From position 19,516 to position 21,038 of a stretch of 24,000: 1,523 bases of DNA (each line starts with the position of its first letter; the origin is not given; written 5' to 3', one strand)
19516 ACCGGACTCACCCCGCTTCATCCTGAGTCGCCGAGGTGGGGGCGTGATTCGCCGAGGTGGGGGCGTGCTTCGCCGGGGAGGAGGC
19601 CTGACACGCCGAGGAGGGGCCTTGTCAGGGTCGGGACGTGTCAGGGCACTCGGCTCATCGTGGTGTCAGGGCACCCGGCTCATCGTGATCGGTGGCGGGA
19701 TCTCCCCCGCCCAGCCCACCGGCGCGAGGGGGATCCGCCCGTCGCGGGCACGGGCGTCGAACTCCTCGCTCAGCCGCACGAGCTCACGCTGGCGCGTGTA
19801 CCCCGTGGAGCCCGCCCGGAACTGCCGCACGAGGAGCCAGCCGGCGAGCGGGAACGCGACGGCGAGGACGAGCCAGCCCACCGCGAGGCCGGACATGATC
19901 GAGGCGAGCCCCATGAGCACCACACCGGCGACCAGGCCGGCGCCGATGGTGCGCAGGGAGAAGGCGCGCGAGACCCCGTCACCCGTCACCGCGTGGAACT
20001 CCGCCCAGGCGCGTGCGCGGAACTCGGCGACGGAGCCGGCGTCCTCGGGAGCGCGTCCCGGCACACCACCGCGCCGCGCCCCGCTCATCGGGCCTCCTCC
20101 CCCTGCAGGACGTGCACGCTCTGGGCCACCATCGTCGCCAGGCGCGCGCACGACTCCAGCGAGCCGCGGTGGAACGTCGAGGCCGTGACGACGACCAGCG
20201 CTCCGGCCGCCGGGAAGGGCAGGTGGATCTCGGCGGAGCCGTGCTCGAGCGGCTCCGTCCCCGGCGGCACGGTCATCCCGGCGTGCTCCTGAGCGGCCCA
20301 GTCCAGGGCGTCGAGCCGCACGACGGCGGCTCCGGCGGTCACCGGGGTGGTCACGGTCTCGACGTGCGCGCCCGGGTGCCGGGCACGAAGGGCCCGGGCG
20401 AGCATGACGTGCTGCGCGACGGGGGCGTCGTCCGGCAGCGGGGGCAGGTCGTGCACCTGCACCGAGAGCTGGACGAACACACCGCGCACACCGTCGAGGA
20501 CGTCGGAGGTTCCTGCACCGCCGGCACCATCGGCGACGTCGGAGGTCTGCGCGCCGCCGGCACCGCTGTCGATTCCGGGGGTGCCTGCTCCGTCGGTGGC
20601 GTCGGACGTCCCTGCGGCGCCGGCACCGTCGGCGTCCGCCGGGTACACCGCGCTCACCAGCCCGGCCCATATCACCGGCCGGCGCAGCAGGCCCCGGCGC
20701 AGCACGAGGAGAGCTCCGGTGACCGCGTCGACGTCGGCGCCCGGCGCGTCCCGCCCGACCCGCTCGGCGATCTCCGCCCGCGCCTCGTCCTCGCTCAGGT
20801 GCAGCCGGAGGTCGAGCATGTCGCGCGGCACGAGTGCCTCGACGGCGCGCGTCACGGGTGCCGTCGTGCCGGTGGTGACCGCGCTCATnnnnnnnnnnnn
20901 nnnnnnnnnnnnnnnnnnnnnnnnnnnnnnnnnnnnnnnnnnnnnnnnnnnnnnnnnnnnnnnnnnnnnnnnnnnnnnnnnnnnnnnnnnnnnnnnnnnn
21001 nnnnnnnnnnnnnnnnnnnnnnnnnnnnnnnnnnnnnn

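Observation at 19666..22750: Four ATGA-coupled genes behind eccC-esxA: an uncharacterised T7SS effector / partner / immunity-like cassette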

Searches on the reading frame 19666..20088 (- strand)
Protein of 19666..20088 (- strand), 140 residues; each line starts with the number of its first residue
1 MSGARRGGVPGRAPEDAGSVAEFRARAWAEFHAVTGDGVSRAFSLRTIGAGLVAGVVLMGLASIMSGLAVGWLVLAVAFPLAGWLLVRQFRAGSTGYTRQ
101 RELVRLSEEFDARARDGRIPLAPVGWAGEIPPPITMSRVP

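Call 3: search_protein_families(library=pfam, proteins=[window:19666-20088:-], max_evalue=1)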
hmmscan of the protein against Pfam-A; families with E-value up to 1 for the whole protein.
window:19666-20088:- (140 aa): 7 families
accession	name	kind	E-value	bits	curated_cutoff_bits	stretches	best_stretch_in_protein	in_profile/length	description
PF24191.1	Mycobacteriophage_TM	-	0.084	13.9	31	1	48-74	6-30/42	Mycobacteriophage protein with transmembrane helix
PF18181.6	SLATT_1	-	0.13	12.7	26.3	1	39-114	23-99/122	SMODS and SLOG-associating 2TM effector domain 1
PF20083.4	DUF6477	-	0.24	11.9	25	1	85-108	16-39/97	Family of unknown function (DUF6477)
PF12666.12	PrgI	-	0.25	12.3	27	1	43-88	17-65/91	PrgI family protein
PF13779.11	DUF4175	-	0.31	9.4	27.3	1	24-91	3-69/825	Domain of unknown function (DUF4175)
PF06341.16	DUF1056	-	0.33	11.7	22.2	1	54-85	22-53/64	Protein of unknown function (DUF1056)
PF04588.18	HIG_1_N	-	0.9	10.2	22.4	0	45-67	4-26/52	Hypoxia induced protein conserved region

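Call 4: search_protein_families(library=ncbifam, proteins=[window:19666-20088:-], max_evalue=1)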
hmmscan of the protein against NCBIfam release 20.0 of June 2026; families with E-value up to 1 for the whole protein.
window:19666-20088:- (140 aa): 1 family
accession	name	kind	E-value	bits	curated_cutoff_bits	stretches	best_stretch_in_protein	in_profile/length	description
NF007454.0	PRK10019.1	subfamily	0.078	12.2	195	1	51-95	47-86/283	nickel/cobalt efflux transporter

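Call 94: search_protein_families(library=padloc, proteins=[window:19666-20088:-], max_evalue=0.01)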
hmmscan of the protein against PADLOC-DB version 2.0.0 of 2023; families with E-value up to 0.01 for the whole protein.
window:19666-20088:- (140 aa): 0 families

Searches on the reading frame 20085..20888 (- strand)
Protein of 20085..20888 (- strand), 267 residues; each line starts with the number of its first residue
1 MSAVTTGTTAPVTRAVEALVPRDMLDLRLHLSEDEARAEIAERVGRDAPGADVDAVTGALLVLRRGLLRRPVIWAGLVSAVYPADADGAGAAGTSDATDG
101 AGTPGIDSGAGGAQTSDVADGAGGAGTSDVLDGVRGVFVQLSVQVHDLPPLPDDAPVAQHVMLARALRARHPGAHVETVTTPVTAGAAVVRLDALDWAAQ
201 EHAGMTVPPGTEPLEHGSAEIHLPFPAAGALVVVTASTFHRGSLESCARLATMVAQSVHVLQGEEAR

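Call 3: search_protein_families(library=pfam, proteins=[window:20085-20888:-], max_evalue=1)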
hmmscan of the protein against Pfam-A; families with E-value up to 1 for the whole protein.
window:20085-20888:- (267 aa): 0 families

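Call 4: search_protein_families(library=ncbifam, proteins=[window:20085-20888:-], max_evalue=1)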
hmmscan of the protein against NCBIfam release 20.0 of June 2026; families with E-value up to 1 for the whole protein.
window:20085-20888:- (267 aa): 0 families

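Call 20: find_homologous_proteins(query=window:20085-20888:-, max_evalue=0.01)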
Query window:20085-20888:- (267 aa): 4 proteins with E <= 0.01 among 8000 candidates.
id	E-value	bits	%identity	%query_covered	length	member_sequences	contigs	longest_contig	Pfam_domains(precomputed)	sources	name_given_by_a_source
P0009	1.0e-162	558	100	100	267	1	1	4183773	-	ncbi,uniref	ncbi:hypothetical protein V5H98_09995 [Georgenia sp. M64]|uniref:hypothetical protein n=1 Tax=George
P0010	7.1e-148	509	94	100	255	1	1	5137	-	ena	-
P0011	3.2e-133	461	85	100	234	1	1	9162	-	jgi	jgi:hypothetical protein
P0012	9.6e-133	460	85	100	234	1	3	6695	-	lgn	-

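Call 21: find_encoding_contigs(protein=P0009, flank=10000, max_places=2)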
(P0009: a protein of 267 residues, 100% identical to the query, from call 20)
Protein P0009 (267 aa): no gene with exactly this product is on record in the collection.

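Call 22: find_encoding_contigs(protein=P0011, flank=10000, max_places=2)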
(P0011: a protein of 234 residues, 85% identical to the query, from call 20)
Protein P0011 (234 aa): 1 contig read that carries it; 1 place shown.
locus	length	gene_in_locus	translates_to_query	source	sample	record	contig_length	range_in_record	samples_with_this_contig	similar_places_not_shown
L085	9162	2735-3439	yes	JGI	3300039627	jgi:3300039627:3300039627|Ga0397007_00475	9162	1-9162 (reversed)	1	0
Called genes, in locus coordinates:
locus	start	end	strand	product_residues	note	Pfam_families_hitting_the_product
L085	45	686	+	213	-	-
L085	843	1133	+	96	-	PF06013:WXG100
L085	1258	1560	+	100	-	-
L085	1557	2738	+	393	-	-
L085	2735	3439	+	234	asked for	-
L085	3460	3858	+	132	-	-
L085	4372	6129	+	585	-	PF00682:HMGL-like, PF22615:IPMS_D2, PF08502:LeuA_dimer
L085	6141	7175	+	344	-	-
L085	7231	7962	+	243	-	PF11967:RecO_N, PF02565:RecO_C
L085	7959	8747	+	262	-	PF01255:Prenyltransf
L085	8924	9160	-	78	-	?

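Call 30: search_protein_families(library=pfam, alignment_id=A2, max_evalue=10)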
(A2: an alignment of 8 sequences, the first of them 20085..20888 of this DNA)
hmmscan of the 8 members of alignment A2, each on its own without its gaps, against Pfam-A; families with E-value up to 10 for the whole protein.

A. member 1, window:20085-20888:- (267 aa): 0 families

B. families by the number of members that match (of 8 scanned): 5 families
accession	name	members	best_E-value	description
PF00498.31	FHA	3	3.6e-10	FHA domain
PF16697.10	Yop-YscD_cpl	3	1.7e-06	Inner membrane component of T3SS, cytoplasmic domain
PF20142.4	Scaffold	1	0.037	Scaffold domain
PF08661.17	Rep_fac-A_3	1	0.11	Replication factor A protein 3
PF20606.3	DUF6799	1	0.15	Domain of unknown function (DUF6799)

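Call 41: predict_structure(alignment_id=A3)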
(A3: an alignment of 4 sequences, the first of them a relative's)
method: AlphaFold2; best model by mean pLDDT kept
length: 234 residues; sequences in the alignment: 4
mean_pLDDT: 45.4   pTM: 0.33
mean pLDDT of the five models: 45.4, 41.1, 39.9, 36.8, 35.7
residues with pLDDT >= 90: 0; 70-90: 6; 50-70: 68; < 50: 160
segments of 3 or more residues with pLDDT < 50: 1-9, 11-13, 21-30, 62-106, 112-127, 140-198, 205-215, 232-234
pLDDT, mean of each block of 10 residues (from residue 1): 31 52 40 64 70 56 42 44 40 30 45 44 47 54 43 31 37 35 44 48 47 49 52 44
secondary structure, 60 per line:
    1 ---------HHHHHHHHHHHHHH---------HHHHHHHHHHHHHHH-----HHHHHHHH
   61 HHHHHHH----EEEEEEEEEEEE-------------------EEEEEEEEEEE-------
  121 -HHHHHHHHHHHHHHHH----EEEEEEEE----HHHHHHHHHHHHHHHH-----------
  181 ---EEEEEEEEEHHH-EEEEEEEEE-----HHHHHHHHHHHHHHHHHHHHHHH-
elements in order: H10-23 H33-47 H53-67 E72-83 E103-113 H122-137 E142-149 H154-169 E184-192 E197-205 H211-233
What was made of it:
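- Tried and rejected: AF2 with the only permitted alignment (four near-identical rows) gave pLDDT 45 (call 41).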

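Call 43: search_protein_representatives(protein=P0011)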
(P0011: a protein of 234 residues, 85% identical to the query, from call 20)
Query: 234 residues. Proteins with E-value up to 0.001 (for the whole library): 10; up to 1e-10: 3; up to 1e-30: 1. The best 10 are listed.
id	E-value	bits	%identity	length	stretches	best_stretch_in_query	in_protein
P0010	7.0e-136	467.5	92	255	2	83-234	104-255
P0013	3.8e-13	66.2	32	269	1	11-228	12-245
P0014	4.9e-12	62.5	37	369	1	18-227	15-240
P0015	6.8e-10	55.5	35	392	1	18-229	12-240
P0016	7.1e-10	55.5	33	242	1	19-228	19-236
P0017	2.3e-09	53.8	35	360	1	19-228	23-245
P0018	1.8e-08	50.9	33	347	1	19-226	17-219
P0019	5.9e-08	49.2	37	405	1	19-229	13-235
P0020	1.2e-07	48.2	33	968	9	156-194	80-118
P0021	2.9e-07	46.9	31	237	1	10-218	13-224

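Call 44: search_protein_families(library=pfam, proteins=[P0013, P0014, P0015, P0016, P0017, P0018, P0019, P0020, P0021], max_evalue=0.01)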
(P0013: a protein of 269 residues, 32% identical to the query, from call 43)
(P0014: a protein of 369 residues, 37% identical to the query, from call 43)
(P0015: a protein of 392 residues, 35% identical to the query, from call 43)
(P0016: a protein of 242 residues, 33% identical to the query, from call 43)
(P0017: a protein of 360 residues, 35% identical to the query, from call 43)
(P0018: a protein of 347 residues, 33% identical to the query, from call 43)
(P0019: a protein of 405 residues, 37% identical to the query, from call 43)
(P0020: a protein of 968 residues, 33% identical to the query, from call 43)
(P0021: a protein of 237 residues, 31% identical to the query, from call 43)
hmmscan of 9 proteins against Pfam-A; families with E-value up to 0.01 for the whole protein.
P0013 (269 aa): 0 families

P0014 (369 aa): 2 families
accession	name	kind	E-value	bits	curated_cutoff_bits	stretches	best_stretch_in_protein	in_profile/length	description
PF00498.31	FHA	-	1.6e-09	38.5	20.7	1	273-349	4-67/67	FHA domain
PF16697.10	Yop-YscD_cpl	-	3.1e-06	27.8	33.2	1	279-342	20-85/94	Inner membrane component of T3SS, cytoplasmic domain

P0015 (392 aa): 2 families
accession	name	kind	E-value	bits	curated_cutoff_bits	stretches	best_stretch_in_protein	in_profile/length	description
PF00498.31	FHA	-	1.6e-11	44.9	20.7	1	303-378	2-67/67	FHA domain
PF16697.10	Yop-YscD_cpl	-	3e-06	27.8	33.2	1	310-379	22-85/94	Inner membrane component of T3SS, cytoplasmic domain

P0016 (242 aa): 0 families

P0017 (360 aa): 2 families
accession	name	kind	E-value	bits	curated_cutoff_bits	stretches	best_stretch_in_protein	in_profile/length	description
PF00498.31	FHA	-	4.2e-10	40.4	20.7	1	272-349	2-66/67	FHA domain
PF16697.10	Yop-YscD_cpl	-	0.0006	20.5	33.2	1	289-328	29-68/94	Inner membrane component of T3SS, cytoplasmic domain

P0018 (347 aa): 2 families
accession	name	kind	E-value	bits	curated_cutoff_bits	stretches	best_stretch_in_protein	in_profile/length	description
PF00498.31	FHA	-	1.1e-09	39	20.7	1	264-323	13-67/67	FHA domain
PF16697.10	Yop-YscD_cpl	-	4.5e-06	27.3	33.2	1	264-324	31-85/94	Inner membrane component of T3SS, cytoplasmic domain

P0019 (405 aa): 2 families
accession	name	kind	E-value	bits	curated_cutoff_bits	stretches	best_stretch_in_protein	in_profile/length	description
PF00498.31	FHA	-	6.3e-10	39.8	20.7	1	317-395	2-67/67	FHA domain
PF16697.10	Yop-YscD_cpl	-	1.6e-05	25.5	33.2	1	334-404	29-93/94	Inner membrane component of T3SS, cytoplasmic domain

P0020 (968 aa): 8 families
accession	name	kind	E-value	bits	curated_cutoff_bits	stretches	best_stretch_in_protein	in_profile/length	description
PF12776.13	Myb_DNA-bind_3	-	1.4e-06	29.6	23.6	0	743-796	38-91/96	Myb/SANT-like DNA-binding domain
PF23362.1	DHX37_C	-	3.6e-06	27.2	27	0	765-792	44-72/80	DEAH helicase DHX37 C-terminal domain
PF13582.12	Reprolysin_3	-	1e-05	26.5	22.4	0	30-75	4-49/123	Metallo-peptidase family M12B Reprolysin-like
PF06153.16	CdAMP_rec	-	1.1e-05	26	27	0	732-774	39-81/109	Cyclic-di-AMP receptor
PF12550.13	GCR1_C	-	5.2e-05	23.9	23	0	32-61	8-37/80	Transcriptional activator of glycolytic enzymes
PF20331.3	DUF6626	-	0.0001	23.2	27.3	0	36-83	43-90/96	Family of unknown function (DUF6626)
PF13274.11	SocA_Panacea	-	0.00072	20.9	25.7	0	727-766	70-107/113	Antitoxin SocA-like, Panacea domain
PF12072.13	RNase_Y_N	-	0.0019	18.1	32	0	811-862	116-166/201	RNase Y N-terminal region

P0021 (237 aa): 0 families
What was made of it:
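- On LXG polymorphic toxin with immunity (Firmicutes type): The other downstream protein is usually fused to FHA (call 44).
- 5 of 9 members of the 267-aa family carry an FHA domain (call 44). The 267-aa family is mostly fused to FHA, which is not a feature of immunity proteins (call 44).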

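Call 58: search_solved_structures(query=A6, max_evalue=10)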
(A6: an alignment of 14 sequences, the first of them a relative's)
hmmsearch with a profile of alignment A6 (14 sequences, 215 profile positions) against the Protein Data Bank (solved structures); distinct sequences matched with E-value up to 10: 3.
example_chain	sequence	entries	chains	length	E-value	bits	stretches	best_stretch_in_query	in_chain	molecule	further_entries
6tmh_d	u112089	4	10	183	0.042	16.7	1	79-126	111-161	ATP synthase subunit delta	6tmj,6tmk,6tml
4ob1_A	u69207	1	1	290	0.11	15.4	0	43-81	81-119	Cobalt-containing nitrile hydratase subunit alpha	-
1v4v_A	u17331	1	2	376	0.74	12.7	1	36-81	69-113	UDP-N-Acetylglucosamine 2-Epimerase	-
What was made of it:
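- On TseJ / EsrG-type FHA output proteins (267-aa protein): No PDB sequence match was found (call 58).
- Tried and rejected: PDB sequence profile search: none (call 58).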

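Call 59: search_protein_families(library=pfam, alignment_id=A6, max_evalue=10)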
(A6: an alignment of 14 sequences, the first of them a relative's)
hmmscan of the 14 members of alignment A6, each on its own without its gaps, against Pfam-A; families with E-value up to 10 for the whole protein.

A. member 1, P0011 (234 aa): 0 families

B. families by the number of members that match (of 14 scanned): 2 families
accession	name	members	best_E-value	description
PF20142.4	Scaffold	1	0.037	Scaffold domain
PF14207.11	DpnD-PcfM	1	0.36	DpnD/PcfM-like protein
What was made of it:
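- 20085..20888 (-): 267-aa soluble protein. This is the FHA-less form of a family that usually carries a C-terminal FHA domain. It contains a hypervariable low-complexity insert encoded at 20491-20653. No Pfam or PDB hit (calls 30, 58, 59).
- On TseJ / EsrG-type FHA output proteins (267-aa protein): No Pfam family matches any member at E up to 10, although HMMER filters drop most weak hits (calls 30, 59).
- Closest known: TseJ of T7SSe. Different: No DUF6382 match was found at any threshold (calls 30, 59).
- Tried and rejected: DUF6382 (TseJ) or any other Pfam family for the 267-aa family and its Streptomyces relatives: none found (calls 30, 59).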

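Call 74: fold_search(model_id=the predicted structure, library=pdb)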
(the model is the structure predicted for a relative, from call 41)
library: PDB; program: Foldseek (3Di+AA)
matches with E <= 10: 410; with E <= 0.001: 0
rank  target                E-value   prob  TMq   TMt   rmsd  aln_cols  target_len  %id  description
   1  6sga_FR               1.5e-02  0.23  0.18  0.17  18.5       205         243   10  Body domain of the mt-SSU assemblosome from Trypanosoma brucei (released 2019-09-18)
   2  9hny_FQ               1.8e-02  0.30  0.19  0.20  19.2       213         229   11  Mitoribosomal small subunit in complex with Mettl15 and Mettl17 (released 2025-03-26)
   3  9hny_FS               3.1e-02  0.28  0.20  0.19  19.2       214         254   10  Mitoribosomal small subunit in complex with Mettl15 and Mettl17 (released 2025-03-26)
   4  6ekm_A                3.5e-02  0.38  0.21  0.23  14.5       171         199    9  Crystal structure of mammalian Rev7 in complex with human Rev3 second binding site (released 2018-10-10)
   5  6ws5_CCC              4.4e-02  0.25  0.19  0.22  15.4       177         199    9  Rational drug design of phenazopyridine derivatives as novel inhibitors of Rev1-CT (released 2020-12-23)
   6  6s4l_B                4.6e-02  0.16  0.15  0.17  18.0       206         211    9  Structure of human KCTD1 (released 2020-07-15)
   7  9foi_B                4.9e-02  0.15  0.13  0.14  18.5       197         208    9  Structure of human KCTD1 (released 2025-06-25)
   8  4ext_C                5.2e-02  0.21  0.18  0.21  15.6       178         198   10  Structure of polymerase-interacting domain of human Rev1 in complex with translesional synthesis polymerase zeta (released 2013-05-08)
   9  9fq1_B                5.2e-02  0.14  0.13  0.14  18.4       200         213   11  Structure of the disease-causing mutant P20S of human KCTD1 (released 2025-04-23)
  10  6ww9_A                9.3e-02  0.23  0.20  0.23  15.6       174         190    9  Crystal structure of human REV7(R124A)-SHLD3(35-58) complex (released 2021-03-03)
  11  9fq1_E                1.0e-01  0.11  0.13  0.14  18.2       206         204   10  Structure of the disease-causing mutant P20S of human KCTD1 (released 2025-04-23)
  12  6s4l_A                1.1e-01  0.08  0.12  0.13  18.0       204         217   10  Structure of human KCTD1 (released 2020-07-15)
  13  6m7a_B                1.4e-01  0.18  0.20  0.22  15.4       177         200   10  Structure of REV7-R124A complexed with SHLD3(28-73) (released 2021-01-27)
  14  6wwa_A                1.7e-01  0.13  0.19  0.22  15.4       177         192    8  Crystal structure of human SHLD2-SHLD3-REV7 complex (released 2021-03-03)
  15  9fq1_A                1.7e-01  0.08  0.13  0.14  18.6       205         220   12  Structure of the disease-causing mutant P20S of human KCTD1 (released 2025-04-23)
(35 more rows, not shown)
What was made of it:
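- Tried and rejected: Foldseek against the PDB returned noise, with TM about 0.2 (call 74).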

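Call 90: find_encoding_contigs(protein=P0013, flank=10000, max_places=2)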
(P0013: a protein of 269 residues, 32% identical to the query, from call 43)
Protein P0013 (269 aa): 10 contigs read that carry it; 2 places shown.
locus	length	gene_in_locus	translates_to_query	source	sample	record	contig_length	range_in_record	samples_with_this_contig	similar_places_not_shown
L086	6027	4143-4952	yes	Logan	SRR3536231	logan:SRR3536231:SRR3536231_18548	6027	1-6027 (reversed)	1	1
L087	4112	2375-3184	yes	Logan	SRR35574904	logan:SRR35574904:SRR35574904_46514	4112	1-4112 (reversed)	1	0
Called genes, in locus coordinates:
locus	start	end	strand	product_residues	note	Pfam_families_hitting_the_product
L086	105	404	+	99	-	PF06013:WXG100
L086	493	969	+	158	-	PF00498:FHA (weak)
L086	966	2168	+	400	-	PF16697:Yop-YscD_cpl (weak), PF00498:FHA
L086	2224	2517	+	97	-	-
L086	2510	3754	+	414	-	-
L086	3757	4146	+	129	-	-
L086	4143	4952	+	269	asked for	-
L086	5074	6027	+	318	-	?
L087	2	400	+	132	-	?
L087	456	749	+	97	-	-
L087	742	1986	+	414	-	-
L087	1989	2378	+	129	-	-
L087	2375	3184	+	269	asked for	-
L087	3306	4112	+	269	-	?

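Call 91: find_encoding_contigs(protein=P0021, flank=10000, max_places=2)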
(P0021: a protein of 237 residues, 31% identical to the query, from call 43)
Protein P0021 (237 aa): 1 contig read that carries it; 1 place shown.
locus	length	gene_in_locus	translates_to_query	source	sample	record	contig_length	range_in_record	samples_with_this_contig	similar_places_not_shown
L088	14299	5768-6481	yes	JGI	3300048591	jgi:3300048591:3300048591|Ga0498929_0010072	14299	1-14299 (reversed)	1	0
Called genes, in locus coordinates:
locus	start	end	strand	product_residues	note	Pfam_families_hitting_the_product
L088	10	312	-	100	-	PF04149:DUF397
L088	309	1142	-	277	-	PF13560:HTH_31, PF19054:DUF5753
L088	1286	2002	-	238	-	PF13507:GATase_5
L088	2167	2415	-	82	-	PF02700:PurS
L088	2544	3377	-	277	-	PF01259:SAICAR_synt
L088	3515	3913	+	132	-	-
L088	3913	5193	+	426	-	-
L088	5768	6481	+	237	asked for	-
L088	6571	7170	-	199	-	PF28474:DUF8412, PF13376:OmdA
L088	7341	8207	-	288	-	PF08450:SGL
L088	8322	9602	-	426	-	PF02844:GARS_N, PF01071:GARS_A, PF02843:GARS_C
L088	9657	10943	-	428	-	PF00709:Adenylsucc_synt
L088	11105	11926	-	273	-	-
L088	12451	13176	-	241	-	PF02535:Zip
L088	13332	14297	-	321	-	?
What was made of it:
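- L088 shows the module away from any Esx gene (call 91).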

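Call 92: find_encoding_contigs(protein=P0019, flank=10000, max_places=2)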
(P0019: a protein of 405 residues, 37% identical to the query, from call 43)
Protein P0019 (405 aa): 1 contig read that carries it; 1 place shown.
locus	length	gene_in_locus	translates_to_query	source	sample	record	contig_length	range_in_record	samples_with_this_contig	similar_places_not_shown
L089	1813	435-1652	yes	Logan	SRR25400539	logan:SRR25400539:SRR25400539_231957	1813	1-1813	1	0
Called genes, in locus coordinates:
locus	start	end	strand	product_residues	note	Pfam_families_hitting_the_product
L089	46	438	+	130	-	-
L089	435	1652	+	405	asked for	PF00498:FHA, PF16697:Yop-YscD_cpl (weak)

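Call 94: search_protein_families(library=padloc, proteins=[window:20085-20888:-], max_evalue=0.01)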
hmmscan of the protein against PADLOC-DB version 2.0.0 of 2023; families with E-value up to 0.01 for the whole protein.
window:20085-20888:- (267 aa): 0 families
